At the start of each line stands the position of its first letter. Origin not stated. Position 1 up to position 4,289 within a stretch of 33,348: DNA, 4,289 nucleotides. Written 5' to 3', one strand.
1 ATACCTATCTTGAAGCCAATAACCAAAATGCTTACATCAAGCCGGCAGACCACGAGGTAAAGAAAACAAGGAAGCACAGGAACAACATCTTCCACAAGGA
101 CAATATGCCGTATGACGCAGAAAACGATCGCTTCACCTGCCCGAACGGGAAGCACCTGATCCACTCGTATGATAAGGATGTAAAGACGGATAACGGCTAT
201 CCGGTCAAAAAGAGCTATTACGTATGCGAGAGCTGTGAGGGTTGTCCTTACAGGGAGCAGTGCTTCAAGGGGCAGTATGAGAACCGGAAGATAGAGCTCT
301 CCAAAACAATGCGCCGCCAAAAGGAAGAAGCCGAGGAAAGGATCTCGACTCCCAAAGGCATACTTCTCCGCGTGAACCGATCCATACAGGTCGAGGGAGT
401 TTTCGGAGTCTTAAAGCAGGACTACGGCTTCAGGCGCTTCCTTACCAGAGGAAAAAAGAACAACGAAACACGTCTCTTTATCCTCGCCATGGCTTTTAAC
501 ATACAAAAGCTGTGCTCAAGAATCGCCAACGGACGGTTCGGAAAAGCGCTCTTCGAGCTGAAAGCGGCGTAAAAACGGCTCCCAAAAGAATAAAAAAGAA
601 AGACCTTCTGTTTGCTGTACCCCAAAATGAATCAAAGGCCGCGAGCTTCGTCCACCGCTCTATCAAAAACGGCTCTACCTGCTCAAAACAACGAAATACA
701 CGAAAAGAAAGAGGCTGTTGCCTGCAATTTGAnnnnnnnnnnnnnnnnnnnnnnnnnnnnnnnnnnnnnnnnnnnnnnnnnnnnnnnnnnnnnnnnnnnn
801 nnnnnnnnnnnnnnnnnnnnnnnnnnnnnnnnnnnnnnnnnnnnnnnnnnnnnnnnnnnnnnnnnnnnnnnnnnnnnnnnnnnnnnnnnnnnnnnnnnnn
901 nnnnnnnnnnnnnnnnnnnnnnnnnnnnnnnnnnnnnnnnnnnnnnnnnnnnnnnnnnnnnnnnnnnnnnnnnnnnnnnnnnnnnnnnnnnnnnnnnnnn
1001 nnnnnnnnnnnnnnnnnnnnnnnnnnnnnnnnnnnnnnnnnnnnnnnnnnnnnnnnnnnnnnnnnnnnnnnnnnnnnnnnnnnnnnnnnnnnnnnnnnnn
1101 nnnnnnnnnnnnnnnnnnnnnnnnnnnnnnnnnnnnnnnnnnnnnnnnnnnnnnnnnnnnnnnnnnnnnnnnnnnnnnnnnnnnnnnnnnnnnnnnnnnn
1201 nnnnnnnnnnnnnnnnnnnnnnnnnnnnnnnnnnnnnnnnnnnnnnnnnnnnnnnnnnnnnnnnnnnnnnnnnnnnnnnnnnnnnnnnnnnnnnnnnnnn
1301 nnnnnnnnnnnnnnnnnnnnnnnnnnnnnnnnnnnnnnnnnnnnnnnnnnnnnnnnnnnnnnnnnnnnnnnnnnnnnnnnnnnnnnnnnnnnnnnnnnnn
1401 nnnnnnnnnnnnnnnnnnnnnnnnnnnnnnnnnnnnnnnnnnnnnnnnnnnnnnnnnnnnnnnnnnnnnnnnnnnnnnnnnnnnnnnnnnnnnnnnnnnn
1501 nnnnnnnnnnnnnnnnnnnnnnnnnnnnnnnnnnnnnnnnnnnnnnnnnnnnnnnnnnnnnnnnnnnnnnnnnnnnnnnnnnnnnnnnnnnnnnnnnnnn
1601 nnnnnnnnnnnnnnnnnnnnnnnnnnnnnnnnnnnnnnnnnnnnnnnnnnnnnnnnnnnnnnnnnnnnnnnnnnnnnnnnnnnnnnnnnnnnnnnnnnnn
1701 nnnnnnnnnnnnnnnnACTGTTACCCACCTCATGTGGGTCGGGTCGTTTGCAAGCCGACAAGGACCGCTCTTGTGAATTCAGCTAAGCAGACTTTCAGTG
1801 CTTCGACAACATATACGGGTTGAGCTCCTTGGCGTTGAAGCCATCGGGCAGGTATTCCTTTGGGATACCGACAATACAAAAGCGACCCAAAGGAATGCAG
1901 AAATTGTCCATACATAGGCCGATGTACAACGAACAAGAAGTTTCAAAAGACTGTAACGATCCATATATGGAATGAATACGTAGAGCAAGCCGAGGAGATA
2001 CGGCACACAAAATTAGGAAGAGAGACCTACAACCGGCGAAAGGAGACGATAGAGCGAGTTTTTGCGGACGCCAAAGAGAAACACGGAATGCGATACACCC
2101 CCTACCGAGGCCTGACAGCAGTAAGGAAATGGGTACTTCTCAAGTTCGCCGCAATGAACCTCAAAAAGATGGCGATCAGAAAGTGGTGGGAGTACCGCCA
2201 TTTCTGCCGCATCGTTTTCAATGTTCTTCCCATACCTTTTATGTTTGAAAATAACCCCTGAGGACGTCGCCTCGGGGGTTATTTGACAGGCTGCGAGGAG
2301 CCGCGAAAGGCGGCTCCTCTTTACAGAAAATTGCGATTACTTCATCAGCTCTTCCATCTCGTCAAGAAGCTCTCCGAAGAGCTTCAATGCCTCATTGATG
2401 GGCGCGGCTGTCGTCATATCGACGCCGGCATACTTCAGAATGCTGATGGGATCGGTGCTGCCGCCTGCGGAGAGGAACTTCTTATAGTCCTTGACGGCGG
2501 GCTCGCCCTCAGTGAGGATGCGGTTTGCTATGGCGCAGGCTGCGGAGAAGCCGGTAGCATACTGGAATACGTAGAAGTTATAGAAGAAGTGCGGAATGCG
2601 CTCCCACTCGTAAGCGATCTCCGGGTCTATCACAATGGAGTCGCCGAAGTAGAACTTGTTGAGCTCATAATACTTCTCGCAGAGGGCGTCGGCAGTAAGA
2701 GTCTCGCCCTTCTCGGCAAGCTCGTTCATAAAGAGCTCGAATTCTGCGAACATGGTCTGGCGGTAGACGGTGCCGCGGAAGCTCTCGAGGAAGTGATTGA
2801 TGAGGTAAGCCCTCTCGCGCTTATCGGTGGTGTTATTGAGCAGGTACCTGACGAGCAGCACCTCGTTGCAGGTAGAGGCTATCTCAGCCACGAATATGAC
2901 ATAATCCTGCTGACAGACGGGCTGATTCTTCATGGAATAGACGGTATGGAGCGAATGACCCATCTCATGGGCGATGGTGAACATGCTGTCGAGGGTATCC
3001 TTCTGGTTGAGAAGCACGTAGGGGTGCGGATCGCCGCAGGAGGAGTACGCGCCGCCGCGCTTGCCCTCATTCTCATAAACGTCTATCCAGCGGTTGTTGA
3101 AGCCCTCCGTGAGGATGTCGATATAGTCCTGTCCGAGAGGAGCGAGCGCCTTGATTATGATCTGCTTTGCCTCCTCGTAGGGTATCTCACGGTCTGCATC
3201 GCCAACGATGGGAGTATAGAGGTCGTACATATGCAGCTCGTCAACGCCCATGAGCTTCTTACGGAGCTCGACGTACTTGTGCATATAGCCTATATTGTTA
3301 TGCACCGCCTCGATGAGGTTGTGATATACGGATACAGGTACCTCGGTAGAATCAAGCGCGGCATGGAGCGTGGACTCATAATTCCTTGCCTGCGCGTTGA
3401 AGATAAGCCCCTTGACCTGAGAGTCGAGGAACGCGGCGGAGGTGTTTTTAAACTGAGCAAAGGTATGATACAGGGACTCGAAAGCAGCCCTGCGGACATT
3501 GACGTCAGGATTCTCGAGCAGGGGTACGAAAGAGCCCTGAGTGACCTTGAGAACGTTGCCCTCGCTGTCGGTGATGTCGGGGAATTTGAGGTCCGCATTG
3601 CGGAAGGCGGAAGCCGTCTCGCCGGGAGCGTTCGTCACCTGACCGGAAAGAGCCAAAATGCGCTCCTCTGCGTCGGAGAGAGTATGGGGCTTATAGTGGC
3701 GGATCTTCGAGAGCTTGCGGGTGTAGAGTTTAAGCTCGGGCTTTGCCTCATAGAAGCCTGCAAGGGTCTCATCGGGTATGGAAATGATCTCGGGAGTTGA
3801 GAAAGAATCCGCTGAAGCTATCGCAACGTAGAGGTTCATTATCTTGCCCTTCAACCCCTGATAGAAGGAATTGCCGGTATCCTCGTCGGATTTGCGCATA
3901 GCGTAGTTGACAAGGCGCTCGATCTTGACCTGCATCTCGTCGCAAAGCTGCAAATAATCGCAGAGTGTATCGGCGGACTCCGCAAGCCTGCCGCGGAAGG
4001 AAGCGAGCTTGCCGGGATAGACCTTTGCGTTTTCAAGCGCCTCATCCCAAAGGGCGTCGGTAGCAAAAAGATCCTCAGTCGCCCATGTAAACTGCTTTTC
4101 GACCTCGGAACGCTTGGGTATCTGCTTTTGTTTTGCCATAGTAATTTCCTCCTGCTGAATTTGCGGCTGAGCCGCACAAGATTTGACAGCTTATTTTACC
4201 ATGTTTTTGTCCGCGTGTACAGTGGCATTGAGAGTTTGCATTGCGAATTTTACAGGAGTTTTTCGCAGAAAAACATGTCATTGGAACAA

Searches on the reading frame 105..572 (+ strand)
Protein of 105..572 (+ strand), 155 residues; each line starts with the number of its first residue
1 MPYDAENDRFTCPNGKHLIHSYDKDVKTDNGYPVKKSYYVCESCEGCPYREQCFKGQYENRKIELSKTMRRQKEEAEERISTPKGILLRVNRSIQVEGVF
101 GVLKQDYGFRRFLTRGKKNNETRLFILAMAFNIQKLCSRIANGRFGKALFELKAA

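Call 37: search_protein_families(library=pfam, proteins=[window:105-572:+], max_evalue=0.00001)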
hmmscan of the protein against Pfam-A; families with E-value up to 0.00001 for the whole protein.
window:105-572:+ (155 aa): 2 families
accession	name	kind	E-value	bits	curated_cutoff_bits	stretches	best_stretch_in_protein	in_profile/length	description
PF13751.12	DDE_Tnp_1_6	-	2.4e-33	115.5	25.1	1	11-137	1-125/125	Transposase DDE domain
PF01609.27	DDE_Tnp_1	-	2.7e-07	31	23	1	58-133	121-200/200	Transposase DDE domain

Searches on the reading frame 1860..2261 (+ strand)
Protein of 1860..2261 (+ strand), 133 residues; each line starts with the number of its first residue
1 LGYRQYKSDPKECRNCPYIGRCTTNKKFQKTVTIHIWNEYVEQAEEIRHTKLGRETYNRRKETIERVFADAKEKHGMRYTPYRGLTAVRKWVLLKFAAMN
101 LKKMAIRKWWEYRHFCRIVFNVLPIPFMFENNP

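Call 38: search_protein_families(library=pfam, proteins=[window:1860-2261:+], max_evalue=0.001)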
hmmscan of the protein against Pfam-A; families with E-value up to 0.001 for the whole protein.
window:1860-2261:+ (133 aa): 2 families
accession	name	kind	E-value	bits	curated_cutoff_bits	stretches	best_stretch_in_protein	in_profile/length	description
PF13751.12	DDE_Tnp_1_6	-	4.4e-26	92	25.1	1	9-105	29-125/125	Transposase DDE domain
PF01609.27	DDE_Tnp_1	-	0.0003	21.1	23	1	14-101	98-200/200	Transposase DDE domain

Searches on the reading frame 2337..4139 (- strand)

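Call 37: search_protein_families(library=pfam, proteins=[window:2337-4139:-], max_evalue=0.00001)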
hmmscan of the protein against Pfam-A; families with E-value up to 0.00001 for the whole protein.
window:2337-4139:- (600 aa): 2 families
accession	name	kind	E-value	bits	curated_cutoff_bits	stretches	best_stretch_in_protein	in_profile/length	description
PF01432.26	Peptidase_M3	-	2.6e-74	251.7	27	1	207-586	2-456/457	Peptidase family M3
PF08439.15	Peptidase_M3_N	-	1.6e-21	76.7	25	1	117-186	1-70/70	Oligopeptidase F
